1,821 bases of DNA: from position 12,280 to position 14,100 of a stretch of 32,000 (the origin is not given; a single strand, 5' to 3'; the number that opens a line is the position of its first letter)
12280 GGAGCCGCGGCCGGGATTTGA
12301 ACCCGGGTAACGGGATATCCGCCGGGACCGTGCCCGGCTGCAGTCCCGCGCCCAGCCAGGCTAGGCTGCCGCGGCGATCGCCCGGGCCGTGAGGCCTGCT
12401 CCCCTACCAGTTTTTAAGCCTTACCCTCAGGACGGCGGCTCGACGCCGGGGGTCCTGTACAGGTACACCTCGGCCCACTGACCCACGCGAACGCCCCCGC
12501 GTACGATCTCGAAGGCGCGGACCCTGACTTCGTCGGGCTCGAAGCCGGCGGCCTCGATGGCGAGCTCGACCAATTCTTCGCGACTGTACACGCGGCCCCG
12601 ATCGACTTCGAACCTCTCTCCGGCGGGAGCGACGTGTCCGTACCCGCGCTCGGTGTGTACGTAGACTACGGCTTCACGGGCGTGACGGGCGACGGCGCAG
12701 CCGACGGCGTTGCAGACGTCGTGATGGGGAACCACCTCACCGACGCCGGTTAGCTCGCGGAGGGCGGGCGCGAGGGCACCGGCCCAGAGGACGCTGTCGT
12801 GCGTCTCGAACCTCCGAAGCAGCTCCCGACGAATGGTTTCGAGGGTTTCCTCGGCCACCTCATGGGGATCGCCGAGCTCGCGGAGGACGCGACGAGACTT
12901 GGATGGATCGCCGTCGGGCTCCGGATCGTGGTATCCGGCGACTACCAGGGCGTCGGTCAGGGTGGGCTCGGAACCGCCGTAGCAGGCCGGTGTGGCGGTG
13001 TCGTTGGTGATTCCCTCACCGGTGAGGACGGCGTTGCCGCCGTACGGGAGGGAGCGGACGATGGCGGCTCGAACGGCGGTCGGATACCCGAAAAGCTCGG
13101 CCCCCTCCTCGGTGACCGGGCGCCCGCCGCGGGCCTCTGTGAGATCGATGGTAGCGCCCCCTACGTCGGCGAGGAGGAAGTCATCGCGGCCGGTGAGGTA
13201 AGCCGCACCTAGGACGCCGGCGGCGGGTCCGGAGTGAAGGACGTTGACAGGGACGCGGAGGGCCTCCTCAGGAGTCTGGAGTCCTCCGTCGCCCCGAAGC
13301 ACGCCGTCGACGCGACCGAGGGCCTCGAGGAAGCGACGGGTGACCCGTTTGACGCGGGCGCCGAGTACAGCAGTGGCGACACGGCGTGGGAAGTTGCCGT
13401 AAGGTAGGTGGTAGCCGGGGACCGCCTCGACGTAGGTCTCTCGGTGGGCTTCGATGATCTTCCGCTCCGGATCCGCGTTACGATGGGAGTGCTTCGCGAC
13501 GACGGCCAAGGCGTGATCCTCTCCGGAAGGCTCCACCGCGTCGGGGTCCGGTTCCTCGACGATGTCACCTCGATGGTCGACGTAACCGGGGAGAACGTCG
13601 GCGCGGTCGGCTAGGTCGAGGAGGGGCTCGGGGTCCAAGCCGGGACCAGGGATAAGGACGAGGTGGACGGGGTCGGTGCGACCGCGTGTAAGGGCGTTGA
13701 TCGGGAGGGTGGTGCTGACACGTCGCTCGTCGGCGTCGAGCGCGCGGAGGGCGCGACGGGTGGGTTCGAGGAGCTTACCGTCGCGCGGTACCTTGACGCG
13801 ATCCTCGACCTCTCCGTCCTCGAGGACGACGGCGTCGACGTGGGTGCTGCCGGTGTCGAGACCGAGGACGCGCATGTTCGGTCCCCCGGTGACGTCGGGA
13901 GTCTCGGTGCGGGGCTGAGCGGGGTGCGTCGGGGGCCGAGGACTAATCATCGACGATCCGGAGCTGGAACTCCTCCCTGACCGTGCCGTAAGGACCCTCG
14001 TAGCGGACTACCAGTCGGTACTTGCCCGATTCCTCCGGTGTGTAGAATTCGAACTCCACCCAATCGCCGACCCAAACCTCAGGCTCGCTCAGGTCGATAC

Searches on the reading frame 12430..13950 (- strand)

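Call 48: search_protein_families(library=pfam, proteins=[window:12430-13950:-], max_evalue=0.0001)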
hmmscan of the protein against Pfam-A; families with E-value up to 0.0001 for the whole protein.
window:12430-13950:- (507 aa): 2 families
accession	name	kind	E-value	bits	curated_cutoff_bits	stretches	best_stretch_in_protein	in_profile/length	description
PF01968.24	Hydantoinase_A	-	3e-24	86.2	22.9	1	217-425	37-289/291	Hydantoinase/oxoprolinase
PF05378.19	Hydant_A_N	-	2.1e-08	34.6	25.2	1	29-171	2-174/176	Hydantoinase/oxoprolinase N-terminal region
